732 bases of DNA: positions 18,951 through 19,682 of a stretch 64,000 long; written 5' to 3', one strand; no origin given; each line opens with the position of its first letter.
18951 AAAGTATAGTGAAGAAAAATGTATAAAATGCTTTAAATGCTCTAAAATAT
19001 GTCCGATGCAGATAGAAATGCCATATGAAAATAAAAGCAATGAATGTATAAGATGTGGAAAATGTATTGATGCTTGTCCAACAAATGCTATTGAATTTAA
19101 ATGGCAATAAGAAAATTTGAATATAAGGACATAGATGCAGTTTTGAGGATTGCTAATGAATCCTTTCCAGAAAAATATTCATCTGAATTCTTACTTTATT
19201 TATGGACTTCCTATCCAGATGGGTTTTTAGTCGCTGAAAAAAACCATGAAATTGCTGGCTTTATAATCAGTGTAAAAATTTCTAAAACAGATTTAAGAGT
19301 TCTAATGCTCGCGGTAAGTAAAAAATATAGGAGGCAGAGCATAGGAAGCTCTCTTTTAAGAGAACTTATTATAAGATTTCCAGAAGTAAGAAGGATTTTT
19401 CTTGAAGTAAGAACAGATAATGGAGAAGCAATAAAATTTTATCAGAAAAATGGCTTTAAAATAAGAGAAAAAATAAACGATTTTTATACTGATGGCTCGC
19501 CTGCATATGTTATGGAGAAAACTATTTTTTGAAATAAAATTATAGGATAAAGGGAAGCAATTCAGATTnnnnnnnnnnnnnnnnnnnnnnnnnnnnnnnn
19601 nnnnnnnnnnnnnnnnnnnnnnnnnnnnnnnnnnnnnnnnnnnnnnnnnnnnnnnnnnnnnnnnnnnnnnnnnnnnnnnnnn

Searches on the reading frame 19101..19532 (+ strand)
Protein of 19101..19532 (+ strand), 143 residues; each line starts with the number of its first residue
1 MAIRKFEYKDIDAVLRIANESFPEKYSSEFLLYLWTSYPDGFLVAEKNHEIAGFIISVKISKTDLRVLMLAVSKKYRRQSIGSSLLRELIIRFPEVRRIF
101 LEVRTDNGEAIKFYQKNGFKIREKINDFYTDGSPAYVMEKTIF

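Call 44: search_protein_families(library=pfam, proteins=[window:19101-19532:+], max_evalue=0.001)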
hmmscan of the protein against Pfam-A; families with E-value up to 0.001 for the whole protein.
window:19101-19532:+ (143 aa): 5 families
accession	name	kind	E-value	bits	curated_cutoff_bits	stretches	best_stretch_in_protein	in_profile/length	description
PF00583.31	Acetyltransf_1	-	1.5e-18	67.6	20.7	1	12-119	2-116/116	Acetyltransferase (GNAT) family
PF13508.13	Acetyltransf_7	-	1e-15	58.3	27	1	41-120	4-83/84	Acetyltransferase (GNAT) domain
PF13673.13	Acetyltransf_10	-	5.6e-12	46.2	23.6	1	42-141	33-127/128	Acetyltransferase (GNAT) domain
PF08445.16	FR47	-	0.00052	20.4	22.1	1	67-123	24-81/86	FR47-like protein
PF13420.13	Acetyltransf_4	-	0.00073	20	24.3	1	42-132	52-147/155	Acetyltransferase (GNAT) domain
